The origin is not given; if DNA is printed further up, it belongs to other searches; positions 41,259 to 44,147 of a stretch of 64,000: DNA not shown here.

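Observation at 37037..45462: Orphan Tat-lipoprotein molybdoenzyme cluster with no NrfD/DmsC anchor but a polyferredoxin, two TorD-like chaperones, two double-wHTH regulators and a YedZ-like membrane protein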

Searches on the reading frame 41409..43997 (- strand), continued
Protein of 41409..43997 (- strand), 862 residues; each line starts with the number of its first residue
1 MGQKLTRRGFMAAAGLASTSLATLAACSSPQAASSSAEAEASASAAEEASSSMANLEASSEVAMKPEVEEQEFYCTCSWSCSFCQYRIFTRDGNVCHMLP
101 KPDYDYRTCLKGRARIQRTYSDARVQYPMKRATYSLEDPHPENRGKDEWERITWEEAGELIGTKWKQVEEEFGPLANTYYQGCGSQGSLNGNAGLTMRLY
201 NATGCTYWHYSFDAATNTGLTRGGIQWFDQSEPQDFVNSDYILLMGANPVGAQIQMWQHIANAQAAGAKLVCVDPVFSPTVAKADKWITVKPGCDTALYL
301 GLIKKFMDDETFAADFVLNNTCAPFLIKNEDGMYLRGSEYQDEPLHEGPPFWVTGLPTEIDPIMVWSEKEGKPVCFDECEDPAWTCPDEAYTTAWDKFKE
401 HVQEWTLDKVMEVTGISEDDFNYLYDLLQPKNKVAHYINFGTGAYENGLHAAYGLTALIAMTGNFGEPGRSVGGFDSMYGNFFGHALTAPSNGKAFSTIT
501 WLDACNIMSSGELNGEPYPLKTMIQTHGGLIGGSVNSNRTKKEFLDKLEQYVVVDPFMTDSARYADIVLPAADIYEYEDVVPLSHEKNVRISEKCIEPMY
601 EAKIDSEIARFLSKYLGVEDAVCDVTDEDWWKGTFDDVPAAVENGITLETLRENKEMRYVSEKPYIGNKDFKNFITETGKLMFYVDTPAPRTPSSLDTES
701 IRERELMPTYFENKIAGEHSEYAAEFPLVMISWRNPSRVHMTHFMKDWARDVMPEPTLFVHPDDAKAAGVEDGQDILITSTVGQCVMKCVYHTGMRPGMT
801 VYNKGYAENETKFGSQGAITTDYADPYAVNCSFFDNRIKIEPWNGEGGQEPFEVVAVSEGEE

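Call 8: search_solved_structures(query=A1, max_evalue=0.00001, show_alignments=3)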
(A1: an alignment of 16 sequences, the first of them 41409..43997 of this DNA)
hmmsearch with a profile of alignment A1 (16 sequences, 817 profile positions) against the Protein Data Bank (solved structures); distinct sequences matched with E-value up to 0.00001: 68 (the best 60 are shown).
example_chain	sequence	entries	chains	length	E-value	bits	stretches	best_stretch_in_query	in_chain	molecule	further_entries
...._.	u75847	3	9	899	2.2e-96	327.1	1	48-771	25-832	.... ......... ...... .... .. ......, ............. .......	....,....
5e7o_A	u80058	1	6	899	3.3e-96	326.5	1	48-771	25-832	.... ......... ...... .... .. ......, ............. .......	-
2vpw_A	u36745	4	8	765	3.9e-77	263.5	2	6-292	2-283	THIOSULFATE REDUCTASE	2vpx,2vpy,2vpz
2ivf_A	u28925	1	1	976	1.9e-73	251.2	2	6-452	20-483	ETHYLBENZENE DEHYDROGENASE ALPHA-SUBUNIT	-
2e7z_A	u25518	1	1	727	1.6e-71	244.9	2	59-290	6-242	Acetylene hydratase Ahy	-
1eu1_A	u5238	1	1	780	2.9e-70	240.7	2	380-776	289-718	DIMETHYL SULFOXIDE REDUCTASE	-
7l5i_A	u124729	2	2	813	3.7e-70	240.4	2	380-775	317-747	Trimethylamine-N-oxide reductase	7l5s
9t1s_L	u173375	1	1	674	4.3e-70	240.2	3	368-623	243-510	formate dehydrogenase (coenzyme F420)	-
7qv7_S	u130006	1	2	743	1.8e-68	234.8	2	369-796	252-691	Hydrogen dependent carbon dioxide reductase subunit FdhF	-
1dms_A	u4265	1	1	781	1.5e-66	228.5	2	380-777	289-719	DMSO REDUCTASE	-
1e18_A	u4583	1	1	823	3.8e-66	227.1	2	380-776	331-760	DMSO REDUCTASE.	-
1aa6_A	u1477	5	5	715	7.6e-66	226.1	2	51-292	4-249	FORMATE DEHYDROGENASE H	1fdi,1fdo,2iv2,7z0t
7b04_B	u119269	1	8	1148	1.4e-65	225.3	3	201-458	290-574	Nitrite oxidoreductase subunit A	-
7bkb_D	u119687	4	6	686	2e-65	224.7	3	49-291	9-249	Formate dehydrogenase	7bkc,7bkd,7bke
9h4t_A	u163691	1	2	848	2.8e-65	224.3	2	384-771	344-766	Trimethylamine-N-oxide reductase 1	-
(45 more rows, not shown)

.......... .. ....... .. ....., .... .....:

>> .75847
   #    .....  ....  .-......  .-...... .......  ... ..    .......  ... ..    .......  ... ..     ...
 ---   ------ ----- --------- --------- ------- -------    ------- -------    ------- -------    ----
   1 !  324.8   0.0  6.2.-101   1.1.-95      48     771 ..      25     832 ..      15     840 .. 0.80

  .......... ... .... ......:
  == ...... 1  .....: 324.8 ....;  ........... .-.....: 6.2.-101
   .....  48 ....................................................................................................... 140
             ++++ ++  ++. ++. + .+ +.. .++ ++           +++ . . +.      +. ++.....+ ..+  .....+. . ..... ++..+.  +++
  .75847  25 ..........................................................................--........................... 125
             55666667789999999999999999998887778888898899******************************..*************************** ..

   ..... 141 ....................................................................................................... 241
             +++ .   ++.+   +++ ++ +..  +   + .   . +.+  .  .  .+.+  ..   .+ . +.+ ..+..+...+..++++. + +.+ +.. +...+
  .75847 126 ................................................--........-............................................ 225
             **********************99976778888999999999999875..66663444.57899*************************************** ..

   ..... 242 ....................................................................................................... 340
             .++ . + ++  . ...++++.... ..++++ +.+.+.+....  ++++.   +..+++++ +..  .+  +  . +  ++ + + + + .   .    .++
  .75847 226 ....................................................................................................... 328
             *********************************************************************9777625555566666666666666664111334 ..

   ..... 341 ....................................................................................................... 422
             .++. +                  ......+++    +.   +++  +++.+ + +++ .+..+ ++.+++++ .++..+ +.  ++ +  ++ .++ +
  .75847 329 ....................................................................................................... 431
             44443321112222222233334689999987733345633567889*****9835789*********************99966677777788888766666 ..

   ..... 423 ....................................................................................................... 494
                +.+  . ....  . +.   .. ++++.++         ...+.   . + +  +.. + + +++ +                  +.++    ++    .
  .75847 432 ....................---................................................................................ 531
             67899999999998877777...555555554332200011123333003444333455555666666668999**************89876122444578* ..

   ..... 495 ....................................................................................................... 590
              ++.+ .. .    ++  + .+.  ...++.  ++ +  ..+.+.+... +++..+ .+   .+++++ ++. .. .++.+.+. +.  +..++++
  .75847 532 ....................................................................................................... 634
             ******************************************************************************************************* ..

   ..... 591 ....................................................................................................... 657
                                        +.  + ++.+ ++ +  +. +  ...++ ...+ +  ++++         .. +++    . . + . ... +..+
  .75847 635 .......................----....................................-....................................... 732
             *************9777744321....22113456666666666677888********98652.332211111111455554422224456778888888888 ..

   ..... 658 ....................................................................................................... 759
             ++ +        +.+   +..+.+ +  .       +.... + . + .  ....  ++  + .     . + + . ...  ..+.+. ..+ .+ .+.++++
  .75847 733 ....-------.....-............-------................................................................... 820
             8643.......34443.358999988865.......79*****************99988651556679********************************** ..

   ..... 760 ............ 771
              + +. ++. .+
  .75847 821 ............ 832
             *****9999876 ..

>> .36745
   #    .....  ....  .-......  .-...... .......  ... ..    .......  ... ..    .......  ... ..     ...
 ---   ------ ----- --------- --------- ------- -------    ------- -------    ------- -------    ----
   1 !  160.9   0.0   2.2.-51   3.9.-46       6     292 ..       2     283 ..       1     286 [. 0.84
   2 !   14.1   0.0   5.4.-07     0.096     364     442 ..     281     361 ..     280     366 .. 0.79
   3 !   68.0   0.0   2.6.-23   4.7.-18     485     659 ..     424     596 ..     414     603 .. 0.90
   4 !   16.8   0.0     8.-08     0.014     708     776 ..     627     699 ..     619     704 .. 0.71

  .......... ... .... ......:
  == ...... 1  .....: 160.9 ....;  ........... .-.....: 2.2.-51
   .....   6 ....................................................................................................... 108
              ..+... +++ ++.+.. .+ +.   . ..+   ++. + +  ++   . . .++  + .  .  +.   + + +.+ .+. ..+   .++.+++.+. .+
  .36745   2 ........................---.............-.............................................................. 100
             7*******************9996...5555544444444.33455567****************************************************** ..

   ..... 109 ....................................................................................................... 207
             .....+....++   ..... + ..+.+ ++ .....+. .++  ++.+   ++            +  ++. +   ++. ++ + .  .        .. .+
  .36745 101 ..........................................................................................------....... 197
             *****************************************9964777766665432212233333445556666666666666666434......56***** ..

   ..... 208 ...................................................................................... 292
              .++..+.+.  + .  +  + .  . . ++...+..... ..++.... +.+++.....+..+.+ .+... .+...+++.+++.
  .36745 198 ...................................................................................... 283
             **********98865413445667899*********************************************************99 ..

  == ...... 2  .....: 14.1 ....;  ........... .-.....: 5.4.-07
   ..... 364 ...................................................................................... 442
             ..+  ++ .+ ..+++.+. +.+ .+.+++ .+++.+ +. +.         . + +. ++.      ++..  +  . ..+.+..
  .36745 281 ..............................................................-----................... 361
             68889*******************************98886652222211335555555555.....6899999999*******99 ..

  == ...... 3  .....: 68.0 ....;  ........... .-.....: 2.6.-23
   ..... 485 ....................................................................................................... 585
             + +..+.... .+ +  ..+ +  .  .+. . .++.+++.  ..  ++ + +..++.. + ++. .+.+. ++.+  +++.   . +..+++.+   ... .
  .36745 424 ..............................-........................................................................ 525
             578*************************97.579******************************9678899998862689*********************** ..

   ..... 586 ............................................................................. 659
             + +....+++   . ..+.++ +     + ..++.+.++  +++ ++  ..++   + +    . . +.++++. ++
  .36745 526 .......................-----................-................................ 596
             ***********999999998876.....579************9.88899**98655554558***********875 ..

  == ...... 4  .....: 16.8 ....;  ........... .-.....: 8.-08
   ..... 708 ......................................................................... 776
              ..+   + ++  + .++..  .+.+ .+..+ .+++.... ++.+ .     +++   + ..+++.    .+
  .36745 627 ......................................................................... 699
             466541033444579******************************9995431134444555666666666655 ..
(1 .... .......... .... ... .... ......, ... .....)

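Call 9: find_related_loci(query=A1, collection=genome_contigs, flank=10000)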
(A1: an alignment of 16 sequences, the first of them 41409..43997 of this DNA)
Query A1 (862 aa) in genome_contigs; peptide patterns used: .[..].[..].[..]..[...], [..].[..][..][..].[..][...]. (x = any residue, [..] = any of these).
600 stretches matched a pattern (row limit reached: there are more); 580 encode a relative of the query (tblastn E <= 1e-3); the best 80 are kept; 80 distinct loci.
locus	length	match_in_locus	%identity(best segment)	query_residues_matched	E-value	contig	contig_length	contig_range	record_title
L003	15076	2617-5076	73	1-847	0e+0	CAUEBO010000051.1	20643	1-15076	MAG TPA_asm: uncultured Eggerthellaceae bacterium isolate SRR18940301_bin.37_MetaWRAP_v1.3_MAG genome assembly, contig:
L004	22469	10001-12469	71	1-845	0e+0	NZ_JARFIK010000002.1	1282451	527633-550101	Adlercreutzia equolifaciens strain DFI.6.87 HFGBBLGB_2, whole genome shotgun sequence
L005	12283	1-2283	73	80-845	0e+0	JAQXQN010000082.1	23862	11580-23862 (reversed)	MAG: Eggerthellales bacterium isolate SUG1432 k141_3492694, whole genome shotgun sequence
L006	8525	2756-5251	63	1-862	0e+0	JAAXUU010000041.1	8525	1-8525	MAG: Actinomycetota bacterium isolate W4_Combined_metabat2_085 W4_Combined_metabat2_085_NODE_3252, whole genome shotgun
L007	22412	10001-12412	67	53-862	0e+0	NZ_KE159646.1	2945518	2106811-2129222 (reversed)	Adlercreutzia caecimuris B7 acPFx-supercont1.1, whole genome shotgun sequence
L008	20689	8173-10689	64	1-862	0e+0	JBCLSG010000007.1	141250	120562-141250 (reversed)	Eggerthellaceae bacterium 24-137 voucher GPTB0070 scaffold7, whole genome shotgun sequence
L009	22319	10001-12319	36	67-848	6e-141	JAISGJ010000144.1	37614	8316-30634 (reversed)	MAG: Coriobacteriales bacterium isolate Gx485_bin93 k119_2884247, whole genome shotgun sequence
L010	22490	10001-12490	32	5-844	3e-124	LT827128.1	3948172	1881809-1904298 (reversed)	Gordonibacter sp. Marseille-P2775 genome assembly, chromosome: contig00001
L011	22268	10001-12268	34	81-845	5e-122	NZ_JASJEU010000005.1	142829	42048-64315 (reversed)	Gordonibacter faecis strain KGMB12511 contig00005, whole genome shotgun sequence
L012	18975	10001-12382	32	69-846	1e-121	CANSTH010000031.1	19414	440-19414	MAG TPA_asm: uncultured Parvibacter sp. isolate SRR15730524_bin.88_metawrap_v1.3_MAG genome assembly, contig: NODE.3633_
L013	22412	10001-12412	32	57-846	1e-120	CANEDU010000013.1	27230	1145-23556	MAG TPA_asm: uncultured Adlercreutzia sp. isolate SRR18439543_bin.26_metawrap_v1.3_MAG genome assembly, contig: NODE.103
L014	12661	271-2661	31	65-846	2e-119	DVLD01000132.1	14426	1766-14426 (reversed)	MAG TPA_asm: Candidatus Aveggerthella excrementigallinarum isolate ChiGjej4B4-3573 ChiGjej4B4M5__C344729_L14426_SRR63234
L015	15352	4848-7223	31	69-846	6e-119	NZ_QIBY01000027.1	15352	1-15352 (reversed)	Parvibacter caecicola strain DSM 22242 DSM22242T_contig_027, whole genome shotgun sequence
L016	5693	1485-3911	31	49-844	1e-116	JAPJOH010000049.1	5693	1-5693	MAG: Collinsella aerofaciens isolate RAGGC_48 NODE_13700_length_5693_cov_4.940759, whole genome shotgun sequence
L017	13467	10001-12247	31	69-835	8e-110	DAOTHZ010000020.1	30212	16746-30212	MAG TPA_asm: Syntrophomonas sp. isolate AMR_MDS_3038 NODE_1709_length_30212_cov_6.805253, whole genome shotgun sequence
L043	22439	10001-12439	27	5-841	4e-84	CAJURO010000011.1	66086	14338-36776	MAG TPA_asm: uncultured Eggerthellaceae bacterium isolate MGBC165752 genome assembly, contig: MGBC165752.11, whole genom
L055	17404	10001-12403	31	35-841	4e-107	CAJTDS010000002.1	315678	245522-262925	Eggerthellaceae bacterium isolate B82_7_EM_BP genome assembly, contig: MGBC000134.2, whole genome shotgun sequence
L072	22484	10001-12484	24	4-841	2e-51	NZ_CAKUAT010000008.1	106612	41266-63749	MAG: uncultured Senegalimassilia sp. isolate REFINED_METABAT215_TOP10_CONTIGS_1500_ASSEMBLY_K77_MERGED__Hadza_MoBio_hadz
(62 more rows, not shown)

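Call 13: find_encoding_contigs(protein=P0002, flank=10000, max_places=2)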
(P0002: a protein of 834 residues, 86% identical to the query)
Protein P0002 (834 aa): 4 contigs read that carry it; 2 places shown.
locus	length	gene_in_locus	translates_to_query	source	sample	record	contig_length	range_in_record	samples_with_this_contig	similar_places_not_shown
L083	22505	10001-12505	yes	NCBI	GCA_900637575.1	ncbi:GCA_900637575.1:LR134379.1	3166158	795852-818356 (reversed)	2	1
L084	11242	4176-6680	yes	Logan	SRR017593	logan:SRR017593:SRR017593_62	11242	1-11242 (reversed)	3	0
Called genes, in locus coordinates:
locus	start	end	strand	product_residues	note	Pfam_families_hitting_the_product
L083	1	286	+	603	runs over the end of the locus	PF04055:Radical_SAM (weak), PF16199:Radical_SAM_C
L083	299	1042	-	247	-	PF01728:FtsJ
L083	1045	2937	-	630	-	PF13292:DXP_synthase_N, PF02779:Transket_pyr, PF02780:Transketolase_C, PF17147:PFOR_II (weak)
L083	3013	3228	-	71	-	PF02609:Exonuc_VII_S (weak)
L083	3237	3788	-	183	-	PF01029:NusB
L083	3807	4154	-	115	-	PF03780:Asp23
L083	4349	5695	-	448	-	PF00289:Biotin_carb_N, PF02222:ATP-grasp, PF02786:CPSase_L_D2, PF07478:Dala_Dala_lig_C, PF02785:Biotin_carb_C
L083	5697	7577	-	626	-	-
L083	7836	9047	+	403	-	PF02274:ADI, PF19420:DDAH_eukar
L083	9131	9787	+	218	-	PF01047:MarR (faint), PF12802:MarR_2 (faint), PF13463:HTH_27 (faint), PF01022:HTH_5 (faint), PF09339:HTH_IclR (faint)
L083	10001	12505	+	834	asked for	PF00384:Molybdopterin, PF01568:Molydop_binding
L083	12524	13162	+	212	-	PF00037:Fer4 (faint), PF12797:Fer4_2 (faint), PF12838:Fer4_7, PF13237:Fer4_10, PF13247:Fer4_11, PF12838:Fer4_7 (weak), PF13187:Fer4_9 (weak), PF13247:Fer4_11, +3 more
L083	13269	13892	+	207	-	PF02613:Nitrate_red_del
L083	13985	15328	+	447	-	PF12797:Fer4_2 (faint), PF13237:Fer4_10 (weak), PF12838:Fer4_7 (weak), PF13187:Fer4_9 (weak), PF00037:Fer4 (weak), PF12838:Fer4_7, PF13187:Fer4_9 (weak), PF14697:Fer4_21 (weak), +4 more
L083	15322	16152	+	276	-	-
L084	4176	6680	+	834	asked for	PF00384:Molybdopterin, PF01568:Molydop_binding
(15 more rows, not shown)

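Call 66: search_protein_families(library=pfam, proteins=[L010:7000-8094:+, L010:13153-14379:+, L010:14828-15304:+, L043:9150-9905:+, L055:13068-14042:+, L072:13082-13861:+], max_evalue=0.01)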
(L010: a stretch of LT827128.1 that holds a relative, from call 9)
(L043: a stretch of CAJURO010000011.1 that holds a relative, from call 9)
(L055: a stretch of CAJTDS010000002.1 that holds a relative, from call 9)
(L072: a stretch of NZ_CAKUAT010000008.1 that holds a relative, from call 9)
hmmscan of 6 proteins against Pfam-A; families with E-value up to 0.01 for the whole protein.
L010:7000-8094:+ (364 aa): 1 family
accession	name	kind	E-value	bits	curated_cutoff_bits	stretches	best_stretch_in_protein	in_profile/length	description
PF03916.19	NrfD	-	7.8e-29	101.7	25.8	1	47-346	9-308/313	Polysulphide reductase, NrfD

L010:13153-14379:+ (408 aa): 1 family
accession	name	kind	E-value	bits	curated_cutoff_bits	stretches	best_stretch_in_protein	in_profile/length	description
PF03916.19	NrfD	-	4.2e-43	148.6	25.8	1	52-341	3-311/313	Polysulphide reductase, NrfD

L010:14828-15304:+ (158 aa): 2 families
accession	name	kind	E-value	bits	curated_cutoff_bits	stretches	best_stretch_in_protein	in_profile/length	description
PF14358.11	DUF4405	-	1e-11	45.6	26.7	1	73-133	1-66/66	Domain of unknown function (DUF4405)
PF01292.26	Ni_hydr_CYTB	-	1.5e-08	35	30.1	1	23-132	36-162/179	Prokaryotic cytochrome b561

L043:9150-9905:+ (251 aa): 0 families

L055:13068-14042:+ (324 aa): 1 family
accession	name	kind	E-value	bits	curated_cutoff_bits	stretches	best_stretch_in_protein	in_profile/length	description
PF03916.19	NrfD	-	4.5e-24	86.1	25.8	1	17-314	8-309/313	Polysulphide reductase, NrfD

L072:13082-13861:+ (259 aa): 1 family
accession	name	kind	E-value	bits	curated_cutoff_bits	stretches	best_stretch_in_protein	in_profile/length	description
PF04976.17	DmsC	-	1.4e-06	28.4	22.3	1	6-194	5-204/275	DMSO reductase anchor subunit (DmsC)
